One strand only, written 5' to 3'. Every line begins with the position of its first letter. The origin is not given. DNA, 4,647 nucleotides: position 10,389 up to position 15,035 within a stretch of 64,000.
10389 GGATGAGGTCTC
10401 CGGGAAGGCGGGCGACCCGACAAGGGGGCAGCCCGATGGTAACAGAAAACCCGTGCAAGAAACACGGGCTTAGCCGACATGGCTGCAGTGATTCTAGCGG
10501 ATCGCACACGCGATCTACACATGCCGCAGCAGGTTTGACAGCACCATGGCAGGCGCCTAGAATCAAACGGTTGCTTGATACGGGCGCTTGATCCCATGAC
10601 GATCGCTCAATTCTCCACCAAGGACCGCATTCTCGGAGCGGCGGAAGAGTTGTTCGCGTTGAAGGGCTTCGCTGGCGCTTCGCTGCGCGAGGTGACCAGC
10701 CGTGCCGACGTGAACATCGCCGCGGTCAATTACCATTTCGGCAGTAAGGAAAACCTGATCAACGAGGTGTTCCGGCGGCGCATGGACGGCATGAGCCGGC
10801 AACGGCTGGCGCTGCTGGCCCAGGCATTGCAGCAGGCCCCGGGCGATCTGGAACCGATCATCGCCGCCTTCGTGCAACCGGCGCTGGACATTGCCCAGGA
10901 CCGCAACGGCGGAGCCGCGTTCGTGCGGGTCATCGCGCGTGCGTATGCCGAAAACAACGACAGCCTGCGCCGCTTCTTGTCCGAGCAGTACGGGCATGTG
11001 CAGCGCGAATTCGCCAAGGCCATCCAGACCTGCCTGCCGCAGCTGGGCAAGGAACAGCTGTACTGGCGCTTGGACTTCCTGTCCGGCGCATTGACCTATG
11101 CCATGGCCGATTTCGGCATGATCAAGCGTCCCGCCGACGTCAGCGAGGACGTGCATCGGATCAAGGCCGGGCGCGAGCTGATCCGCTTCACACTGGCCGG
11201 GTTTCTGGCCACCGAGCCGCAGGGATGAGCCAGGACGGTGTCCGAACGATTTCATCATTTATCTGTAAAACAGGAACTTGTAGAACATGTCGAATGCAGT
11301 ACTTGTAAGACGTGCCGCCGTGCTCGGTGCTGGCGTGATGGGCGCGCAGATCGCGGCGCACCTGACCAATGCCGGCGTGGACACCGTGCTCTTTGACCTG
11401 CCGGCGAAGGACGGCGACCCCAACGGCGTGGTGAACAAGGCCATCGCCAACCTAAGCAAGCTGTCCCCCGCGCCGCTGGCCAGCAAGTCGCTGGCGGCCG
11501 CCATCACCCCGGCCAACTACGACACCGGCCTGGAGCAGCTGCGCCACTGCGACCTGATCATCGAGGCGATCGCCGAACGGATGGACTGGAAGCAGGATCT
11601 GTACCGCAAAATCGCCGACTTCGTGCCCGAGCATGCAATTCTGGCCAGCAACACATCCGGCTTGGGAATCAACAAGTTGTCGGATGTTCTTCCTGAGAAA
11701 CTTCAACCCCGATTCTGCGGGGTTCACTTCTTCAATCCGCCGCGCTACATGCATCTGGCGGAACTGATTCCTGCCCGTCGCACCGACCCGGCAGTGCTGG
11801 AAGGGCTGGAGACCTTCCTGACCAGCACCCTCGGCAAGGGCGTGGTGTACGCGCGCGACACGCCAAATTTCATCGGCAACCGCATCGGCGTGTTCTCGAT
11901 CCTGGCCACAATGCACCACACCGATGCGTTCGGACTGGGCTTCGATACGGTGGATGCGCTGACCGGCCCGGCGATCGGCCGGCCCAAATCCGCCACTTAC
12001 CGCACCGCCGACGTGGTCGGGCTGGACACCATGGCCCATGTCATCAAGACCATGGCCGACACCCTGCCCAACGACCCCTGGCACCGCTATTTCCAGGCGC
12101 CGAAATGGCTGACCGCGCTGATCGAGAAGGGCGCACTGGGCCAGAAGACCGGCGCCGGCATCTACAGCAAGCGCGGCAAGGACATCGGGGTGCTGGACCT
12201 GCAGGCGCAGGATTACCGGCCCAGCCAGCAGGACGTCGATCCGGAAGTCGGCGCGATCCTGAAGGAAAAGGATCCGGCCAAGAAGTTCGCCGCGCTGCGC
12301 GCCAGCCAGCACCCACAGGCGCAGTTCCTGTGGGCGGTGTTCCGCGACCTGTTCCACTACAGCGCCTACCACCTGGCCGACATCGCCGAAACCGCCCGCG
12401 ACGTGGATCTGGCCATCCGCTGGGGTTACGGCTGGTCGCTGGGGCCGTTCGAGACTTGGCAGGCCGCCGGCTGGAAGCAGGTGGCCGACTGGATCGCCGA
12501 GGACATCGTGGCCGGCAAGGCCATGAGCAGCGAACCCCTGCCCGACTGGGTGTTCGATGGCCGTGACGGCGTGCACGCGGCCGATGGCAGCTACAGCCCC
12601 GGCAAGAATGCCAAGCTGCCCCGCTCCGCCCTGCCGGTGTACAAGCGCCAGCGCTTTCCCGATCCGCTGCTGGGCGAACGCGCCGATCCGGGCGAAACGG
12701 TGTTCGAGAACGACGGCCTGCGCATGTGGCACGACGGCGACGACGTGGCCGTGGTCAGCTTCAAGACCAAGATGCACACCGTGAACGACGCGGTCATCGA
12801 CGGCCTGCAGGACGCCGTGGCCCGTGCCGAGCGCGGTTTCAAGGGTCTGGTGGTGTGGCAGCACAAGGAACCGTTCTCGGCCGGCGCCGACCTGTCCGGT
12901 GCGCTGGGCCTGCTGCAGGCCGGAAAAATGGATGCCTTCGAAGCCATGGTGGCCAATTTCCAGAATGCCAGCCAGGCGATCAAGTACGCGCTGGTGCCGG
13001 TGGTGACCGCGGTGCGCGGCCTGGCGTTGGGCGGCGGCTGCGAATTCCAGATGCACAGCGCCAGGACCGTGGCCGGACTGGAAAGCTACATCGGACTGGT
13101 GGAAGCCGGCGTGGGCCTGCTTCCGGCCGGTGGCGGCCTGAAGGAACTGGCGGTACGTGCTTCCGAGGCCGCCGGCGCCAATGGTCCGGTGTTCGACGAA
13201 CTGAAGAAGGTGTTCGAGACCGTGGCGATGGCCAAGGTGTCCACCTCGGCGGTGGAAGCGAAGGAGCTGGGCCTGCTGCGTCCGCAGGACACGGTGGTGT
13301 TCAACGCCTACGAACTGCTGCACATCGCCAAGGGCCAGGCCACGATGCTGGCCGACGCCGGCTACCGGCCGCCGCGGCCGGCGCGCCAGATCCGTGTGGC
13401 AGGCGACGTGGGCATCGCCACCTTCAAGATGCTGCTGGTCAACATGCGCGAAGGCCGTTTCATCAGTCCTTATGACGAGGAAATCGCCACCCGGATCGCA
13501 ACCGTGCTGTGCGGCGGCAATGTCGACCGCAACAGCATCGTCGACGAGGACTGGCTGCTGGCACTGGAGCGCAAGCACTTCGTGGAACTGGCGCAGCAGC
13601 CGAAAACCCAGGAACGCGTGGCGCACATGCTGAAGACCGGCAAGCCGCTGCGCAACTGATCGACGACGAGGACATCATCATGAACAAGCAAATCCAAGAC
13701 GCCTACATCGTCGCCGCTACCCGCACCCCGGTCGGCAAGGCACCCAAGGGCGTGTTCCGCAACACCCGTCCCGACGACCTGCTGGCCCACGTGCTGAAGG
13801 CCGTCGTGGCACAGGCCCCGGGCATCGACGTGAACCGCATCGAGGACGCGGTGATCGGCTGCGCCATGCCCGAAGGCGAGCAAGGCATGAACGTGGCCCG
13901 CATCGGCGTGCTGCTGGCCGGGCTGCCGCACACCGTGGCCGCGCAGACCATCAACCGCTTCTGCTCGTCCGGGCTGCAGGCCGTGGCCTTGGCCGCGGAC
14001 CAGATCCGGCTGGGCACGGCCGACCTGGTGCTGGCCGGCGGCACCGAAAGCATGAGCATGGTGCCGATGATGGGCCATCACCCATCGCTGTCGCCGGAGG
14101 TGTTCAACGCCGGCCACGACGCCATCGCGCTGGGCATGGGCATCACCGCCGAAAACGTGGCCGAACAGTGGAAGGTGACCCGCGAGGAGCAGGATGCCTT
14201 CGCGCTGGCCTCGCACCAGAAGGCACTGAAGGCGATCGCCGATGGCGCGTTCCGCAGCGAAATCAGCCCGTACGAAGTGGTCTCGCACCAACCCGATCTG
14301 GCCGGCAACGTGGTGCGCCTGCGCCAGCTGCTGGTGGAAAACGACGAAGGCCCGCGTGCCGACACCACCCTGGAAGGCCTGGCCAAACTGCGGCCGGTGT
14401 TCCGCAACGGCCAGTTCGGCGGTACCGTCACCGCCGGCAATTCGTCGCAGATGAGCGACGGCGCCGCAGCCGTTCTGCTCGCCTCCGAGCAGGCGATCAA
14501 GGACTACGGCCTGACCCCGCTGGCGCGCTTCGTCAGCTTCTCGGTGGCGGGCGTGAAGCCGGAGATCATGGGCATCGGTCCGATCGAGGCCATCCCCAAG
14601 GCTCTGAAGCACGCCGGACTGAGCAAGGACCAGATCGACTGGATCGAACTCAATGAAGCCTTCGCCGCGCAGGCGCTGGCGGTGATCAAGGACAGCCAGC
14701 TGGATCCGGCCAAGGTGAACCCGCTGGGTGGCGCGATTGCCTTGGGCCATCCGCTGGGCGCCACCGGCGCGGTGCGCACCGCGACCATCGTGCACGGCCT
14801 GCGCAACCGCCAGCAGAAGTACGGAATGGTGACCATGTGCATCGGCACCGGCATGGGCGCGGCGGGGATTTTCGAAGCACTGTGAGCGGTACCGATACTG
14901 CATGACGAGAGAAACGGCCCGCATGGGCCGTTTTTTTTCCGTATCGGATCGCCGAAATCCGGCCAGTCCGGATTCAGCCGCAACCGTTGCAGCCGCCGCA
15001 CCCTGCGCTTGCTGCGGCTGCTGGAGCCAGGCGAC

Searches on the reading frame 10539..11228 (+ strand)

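Call 31: search_protein_families(library=pfam, proteins=[window:10539-11228:+], max_evalue=0.001)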
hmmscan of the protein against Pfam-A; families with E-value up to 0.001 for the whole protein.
window:10539-11228:+ (229 aa): 2 families
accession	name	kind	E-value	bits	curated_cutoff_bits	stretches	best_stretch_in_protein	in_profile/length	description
PF17939.6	TetR_C_30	-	1.2e-32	113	26.3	1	110-221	2-115/115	Tetracyclin repressor-like, C-terminal domain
PF00440.29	TetR_N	-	5e-14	52.2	24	1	31-77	1-47/47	Bacterial regulatory proteins, tetR family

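Call 41: search_protein_families(library=ncbifam, proteins=[window:10539-11228:+], max_evalue=0.00001)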
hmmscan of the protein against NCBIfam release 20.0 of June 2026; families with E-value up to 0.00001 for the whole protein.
window:10539-11228:+ (229 aa): 9 families
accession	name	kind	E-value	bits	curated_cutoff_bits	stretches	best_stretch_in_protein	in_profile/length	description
NF053516.1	TranRepPrsAVib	equivalog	5.5e-44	150.5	300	1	24-196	4-177/208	TetR family transcriptional repressor PsrA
NF037937.1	septum_RefZ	equivalog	2e-13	50.7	180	1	28-80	1-53/195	forespore capture DNA-binding protein RefZ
NF041196.1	ScbR_bind_reg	equivalog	5.4e-12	46.3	150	1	26-128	6-104/191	ScbR family autoregulator-binding transcription factor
NF051852.1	efflux_TF_MtrR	exception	5.5e-09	36.1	280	1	26-103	10-87/205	multidrug efflux system transcriptional repressor MtrR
NF050111.1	TransRegSACE7040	equivalog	1e-07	32.1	250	1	28-147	3-114/186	SACE_7040 family transcriptional regulator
TIGR03384.1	betaine_BetI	equivalog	1.5e-07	31.3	201.3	1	28-167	10-143/189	choline-binding transcriptional repressor BetI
TIGR03613.1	RutR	equivalog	4.4e-07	30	368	1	27-121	9-97/202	pyrimidine utilization regulatory protein R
NF007949.0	PRK10668.1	equivalog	9.5e-07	28.5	271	1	26-81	11-66/216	multidrug efflux transporter transcriptional repressor AcrR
NF007430.0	PRK09975.1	equivalog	1.7e-06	27.3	274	1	26-82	11-67/220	acrEF/envCD operon transcriptional regulator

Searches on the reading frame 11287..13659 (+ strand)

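Call 6: search_protein_families(library=pfam, proteins=[window:11287-13659:+], max_evalue=0.01)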
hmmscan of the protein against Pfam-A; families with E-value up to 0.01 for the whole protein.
window:11287-13659:+ (790 aa): 6 families
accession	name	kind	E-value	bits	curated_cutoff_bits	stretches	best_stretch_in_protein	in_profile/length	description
PF02737.24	3HCDH_N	-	1.6e-42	145.9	22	1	10-191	2-179/180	3-hydroxyacyl-CoA dehydrogenase, NAD binding domain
PF00725.27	3HCDH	-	6.7e-15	55.8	22.1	1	195-294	2-96/97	3-hydroxyacyl-CoA dehydrogenase, C-terminal domain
PF00378.25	ECH_1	-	5.7e-13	49.2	27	1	487-622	6-141/251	Enoyl-CoA hydratase/isomerase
PF16113.10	ECH_2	-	4.8e-08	33.3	27.2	1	495-618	11-136/335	Enoyl-CoA hydratase/isomerase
PF03446.21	NAD_binding_2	-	0.0061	17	21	0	11-40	3-32/161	NAD binding domain of 6-phosphogluconate dehydrogenase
PF01266.30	DAO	-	0.0073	16.3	27.9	0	10-37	2-29/353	FAD dependent oxidoreductase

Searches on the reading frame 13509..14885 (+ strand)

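Call 5: search_protein_families(library=pfam, proteins=[window:13509-14885:+])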
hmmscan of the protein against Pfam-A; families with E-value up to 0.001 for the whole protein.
window:13509-14885:+ (458 aa): 3 families
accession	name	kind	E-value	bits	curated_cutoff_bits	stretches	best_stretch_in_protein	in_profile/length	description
PF00108.29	Thiolase_N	-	1.2e-74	251.5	26.4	1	66-328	2-260/260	Thiolase, N-terminal domain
PF02803.24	Thiolase_C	-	1e-45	154.8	27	1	335-456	1-122/123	Thiolase, C-terminal domain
PF00109.32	ketoacyl-synt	-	5.9e-08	33.1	20.8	1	147-182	169-204/252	Beta-ketoacyl synthase, N-terminal domain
